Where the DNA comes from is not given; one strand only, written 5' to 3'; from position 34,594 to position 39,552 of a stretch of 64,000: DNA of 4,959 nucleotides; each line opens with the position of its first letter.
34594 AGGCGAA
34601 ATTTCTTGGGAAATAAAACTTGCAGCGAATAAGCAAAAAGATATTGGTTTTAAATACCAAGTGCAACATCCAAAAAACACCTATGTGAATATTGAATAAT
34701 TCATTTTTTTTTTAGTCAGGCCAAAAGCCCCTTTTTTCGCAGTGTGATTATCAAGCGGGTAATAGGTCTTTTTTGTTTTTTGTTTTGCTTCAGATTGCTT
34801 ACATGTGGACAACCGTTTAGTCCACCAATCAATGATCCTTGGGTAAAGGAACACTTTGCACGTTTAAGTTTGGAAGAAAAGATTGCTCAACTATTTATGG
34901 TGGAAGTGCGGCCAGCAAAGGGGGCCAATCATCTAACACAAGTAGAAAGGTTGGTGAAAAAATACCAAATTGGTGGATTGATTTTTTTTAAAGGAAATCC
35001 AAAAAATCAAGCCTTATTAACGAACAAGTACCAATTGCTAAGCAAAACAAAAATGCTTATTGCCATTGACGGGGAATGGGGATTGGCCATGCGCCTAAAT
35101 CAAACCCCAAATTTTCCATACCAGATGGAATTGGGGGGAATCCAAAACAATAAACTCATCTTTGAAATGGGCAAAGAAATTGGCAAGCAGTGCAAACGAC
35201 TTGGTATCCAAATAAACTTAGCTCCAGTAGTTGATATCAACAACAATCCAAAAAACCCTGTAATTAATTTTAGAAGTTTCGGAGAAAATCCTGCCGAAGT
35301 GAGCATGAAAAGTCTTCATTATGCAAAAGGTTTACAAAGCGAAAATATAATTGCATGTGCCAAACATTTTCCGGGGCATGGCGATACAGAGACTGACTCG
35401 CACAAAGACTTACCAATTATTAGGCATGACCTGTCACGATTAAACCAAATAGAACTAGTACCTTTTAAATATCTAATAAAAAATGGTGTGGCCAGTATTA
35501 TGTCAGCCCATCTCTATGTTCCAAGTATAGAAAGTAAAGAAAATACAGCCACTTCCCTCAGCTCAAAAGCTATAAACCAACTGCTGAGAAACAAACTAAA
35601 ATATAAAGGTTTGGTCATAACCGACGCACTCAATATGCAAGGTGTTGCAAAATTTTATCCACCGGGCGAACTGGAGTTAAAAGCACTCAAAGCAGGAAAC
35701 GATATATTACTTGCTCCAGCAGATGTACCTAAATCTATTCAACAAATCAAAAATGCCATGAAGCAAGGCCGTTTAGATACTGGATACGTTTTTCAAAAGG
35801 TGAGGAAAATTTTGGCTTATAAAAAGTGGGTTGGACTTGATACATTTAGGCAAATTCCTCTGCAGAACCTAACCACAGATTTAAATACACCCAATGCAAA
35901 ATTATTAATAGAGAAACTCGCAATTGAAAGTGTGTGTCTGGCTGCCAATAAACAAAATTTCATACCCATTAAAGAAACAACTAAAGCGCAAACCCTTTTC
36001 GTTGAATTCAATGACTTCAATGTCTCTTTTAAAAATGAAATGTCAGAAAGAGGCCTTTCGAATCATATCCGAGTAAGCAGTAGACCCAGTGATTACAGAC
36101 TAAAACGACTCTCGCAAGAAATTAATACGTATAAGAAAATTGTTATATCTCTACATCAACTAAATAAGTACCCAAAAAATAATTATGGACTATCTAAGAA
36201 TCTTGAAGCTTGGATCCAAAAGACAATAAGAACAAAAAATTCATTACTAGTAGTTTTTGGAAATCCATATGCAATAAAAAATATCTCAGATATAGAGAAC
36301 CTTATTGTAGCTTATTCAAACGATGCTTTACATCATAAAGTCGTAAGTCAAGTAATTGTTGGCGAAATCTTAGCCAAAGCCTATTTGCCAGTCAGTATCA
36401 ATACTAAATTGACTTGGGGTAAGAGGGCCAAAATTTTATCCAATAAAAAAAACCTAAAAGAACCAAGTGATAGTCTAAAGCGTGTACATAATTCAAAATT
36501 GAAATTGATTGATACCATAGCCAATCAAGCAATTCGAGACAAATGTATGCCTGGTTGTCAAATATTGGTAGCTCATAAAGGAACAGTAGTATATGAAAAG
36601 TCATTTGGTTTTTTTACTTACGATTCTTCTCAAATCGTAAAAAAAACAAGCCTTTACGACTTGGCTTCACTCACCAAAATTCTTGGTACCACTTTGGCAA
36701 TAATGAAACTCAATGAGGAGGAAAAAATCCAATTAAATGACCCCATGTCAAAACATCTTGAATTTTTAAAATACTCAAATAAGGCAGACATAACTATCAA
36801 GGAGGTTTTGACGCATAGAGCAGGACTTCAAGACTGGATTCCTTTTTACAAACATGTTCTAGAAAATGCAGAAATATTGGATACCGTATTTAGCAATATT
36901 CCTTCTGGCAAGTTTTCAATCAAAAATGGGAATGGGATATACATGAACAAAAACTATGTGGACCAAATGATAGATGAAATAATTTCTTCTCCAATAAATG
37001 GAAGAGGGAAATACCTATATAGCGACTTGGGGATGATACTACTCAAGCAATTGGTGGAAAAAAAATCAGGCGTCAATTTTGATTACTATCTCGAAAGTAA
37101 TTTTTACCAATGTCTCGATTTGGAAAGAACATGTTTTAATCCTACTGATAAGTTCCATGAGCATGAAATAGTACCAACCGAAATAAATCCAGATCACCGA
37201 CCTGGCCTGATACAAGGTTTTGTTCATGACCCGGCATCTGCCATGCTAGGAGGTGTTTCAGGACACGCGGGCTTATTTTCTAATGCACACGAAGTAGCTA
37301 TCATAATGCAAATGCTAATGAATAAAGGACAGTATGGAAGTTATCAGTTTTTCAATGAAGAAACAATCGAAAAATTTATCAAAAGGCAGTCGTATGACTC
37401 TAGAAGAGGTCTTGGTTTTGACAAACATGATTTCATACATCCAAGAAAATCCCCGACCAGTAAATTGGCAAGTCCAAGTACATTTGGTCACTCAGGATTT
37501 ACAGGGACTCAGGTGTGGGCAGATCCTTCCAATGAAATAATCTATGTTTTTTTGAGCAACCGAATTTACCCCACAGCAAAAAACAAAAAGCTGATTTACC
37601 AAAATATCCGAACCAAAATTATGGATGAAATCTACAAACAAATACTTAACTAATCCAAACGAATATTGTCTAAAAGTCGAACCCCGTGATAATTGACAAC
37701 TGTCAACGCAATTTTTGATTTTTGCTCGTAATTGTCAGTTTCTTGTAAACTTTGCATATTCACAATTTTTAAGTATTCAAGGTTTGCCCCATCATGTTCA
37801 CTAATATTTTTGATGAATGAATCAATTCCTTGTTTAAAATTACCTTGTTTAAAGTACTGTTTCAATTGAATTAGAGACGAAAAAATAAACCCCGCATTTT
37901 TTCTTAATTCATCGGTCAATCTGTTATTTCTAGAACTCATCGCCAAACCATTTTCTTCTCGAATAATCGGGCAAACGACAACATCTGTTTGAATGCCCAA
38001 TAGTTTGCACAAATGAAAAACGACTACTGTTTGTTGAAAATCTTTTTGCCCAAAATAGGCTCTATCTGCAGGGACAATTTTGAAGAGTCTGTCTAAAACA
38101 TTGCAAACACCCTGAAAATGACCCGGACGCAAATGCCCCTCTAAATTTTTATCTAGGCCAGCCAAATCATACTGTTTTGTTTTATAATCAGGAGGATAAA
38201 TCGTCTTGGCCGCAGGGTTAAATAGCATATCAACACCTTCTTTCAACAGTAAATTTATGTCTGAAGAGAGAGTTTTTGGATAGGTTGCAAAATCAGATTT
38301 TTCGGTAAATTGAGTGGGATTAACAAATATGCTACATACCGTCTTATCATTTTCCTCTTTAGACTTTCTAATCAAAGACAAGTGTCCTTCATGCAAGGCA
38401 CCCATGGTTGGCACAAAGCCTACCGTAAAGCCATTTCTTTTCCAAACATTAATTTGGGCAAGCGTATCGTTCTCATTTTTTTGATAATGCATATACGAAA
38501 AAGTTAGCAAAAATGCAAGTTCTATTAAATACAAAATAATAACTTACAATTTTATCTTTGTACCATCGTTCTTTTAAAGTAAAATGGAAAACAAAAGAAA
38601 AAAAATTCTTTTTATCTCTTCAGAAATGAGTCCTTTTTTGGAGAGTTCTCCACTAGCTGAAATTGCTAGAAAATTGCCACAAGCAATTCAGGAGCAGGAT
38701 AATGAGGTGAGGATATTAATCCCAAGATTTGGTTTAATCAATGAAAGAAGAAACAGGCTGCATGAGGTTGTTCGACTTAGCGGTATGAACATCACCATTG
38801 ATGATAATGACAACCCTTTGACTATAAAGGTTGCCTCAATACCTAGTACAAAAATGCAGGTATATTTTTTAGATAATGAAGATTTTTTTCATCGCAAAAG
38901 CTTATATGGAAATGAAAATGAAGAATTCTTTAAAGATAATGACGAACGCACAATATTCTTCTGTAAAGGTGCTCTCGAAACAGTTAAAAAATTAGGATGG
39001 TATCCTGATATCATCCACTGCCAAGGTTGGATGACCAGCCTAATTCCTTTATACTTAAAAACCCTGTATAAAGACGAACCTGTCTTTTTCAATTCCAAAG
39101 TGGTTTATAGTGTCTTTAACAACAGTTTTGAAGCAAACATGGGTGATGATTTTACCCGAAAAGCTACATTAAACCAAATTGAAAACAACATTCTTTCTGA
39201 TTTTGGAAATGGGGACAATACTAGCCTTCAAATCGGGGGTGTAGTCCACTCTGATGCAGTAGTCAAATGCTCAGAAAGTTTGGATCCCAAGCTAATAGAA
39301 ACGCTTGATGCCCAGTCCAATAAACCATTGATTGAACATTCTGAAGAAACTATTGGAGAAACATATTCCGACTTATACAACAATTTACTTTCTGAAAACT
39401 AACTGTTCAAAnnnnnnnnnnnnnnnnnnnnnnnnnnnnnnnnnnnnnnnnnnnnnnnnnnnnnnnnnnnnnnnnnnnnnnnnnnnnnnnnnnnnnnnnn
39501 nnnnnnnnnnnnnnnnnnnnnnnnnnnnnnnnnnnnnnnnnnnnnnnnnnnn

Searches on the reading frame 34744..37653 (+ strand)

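Call 53: search_protein_families(library=pfam, proteins=[window:34744-37653:+], max_evalue=0.00001)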
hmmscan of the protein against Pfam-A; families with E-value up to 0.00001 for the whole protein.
window:34744-37653:+ (969 aa): 2 families
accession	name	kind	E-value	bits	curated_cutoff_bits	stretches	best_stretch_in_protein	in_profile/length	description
PF00933.27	Glyco_hydro_3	-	9.8e-76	255.6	27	1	43-357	2-314/316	Glycosyl hydrolase family 3 N terminal domain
PF00144.29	Beta-lactamase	-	3e-42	145.4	27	1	597-949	9-319/329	Beta-lactamase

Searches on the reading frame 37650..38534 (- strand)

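Call 53: search_protein_families(library=pfam, proteins=[window:37650-38534:-], max_evalue=0.00001)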
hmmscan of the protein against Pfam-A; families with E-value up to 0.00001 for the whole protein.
window:37650-38534:- (294 aa): 1 family
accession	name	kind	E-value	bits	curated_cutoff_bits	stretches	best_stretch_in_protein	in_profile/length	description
PF02569.21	Pantoate_ligase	-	1.1e-87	294.1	20.7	1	26-291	11-267/268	Pantoate-beta-alanine ligase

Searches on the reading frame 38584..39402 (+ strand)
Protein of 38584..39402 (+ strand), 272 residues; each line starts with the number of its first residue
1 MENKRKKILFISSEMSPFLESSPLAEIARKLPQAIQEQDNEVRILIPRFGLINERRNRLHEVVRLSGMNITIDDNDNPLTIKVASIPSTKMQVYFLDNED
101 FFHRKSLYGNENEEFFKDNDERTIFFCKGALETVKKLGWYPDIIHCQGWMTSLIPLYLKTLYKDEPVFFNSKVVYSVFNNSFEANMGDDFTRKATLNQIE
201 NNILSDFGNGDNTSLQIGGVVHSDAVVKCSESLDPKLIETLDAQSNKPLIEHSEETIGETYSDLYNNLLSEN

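Call 53: search_protein_families(library=pfam, proteins=[window:38584-39402:+], max_evalue=0.00001)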
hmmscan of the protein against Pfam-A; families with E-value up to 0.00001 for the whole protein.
window:38584-39402:+ (272 aa): 1 family
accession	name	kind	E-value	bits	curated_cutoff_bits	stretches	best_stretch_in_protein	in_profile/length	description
PF08323.17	Glyco_transf_5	-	5.6e-57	193.6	22.7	1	7-233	1-220/239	Starch synthase catalytic domain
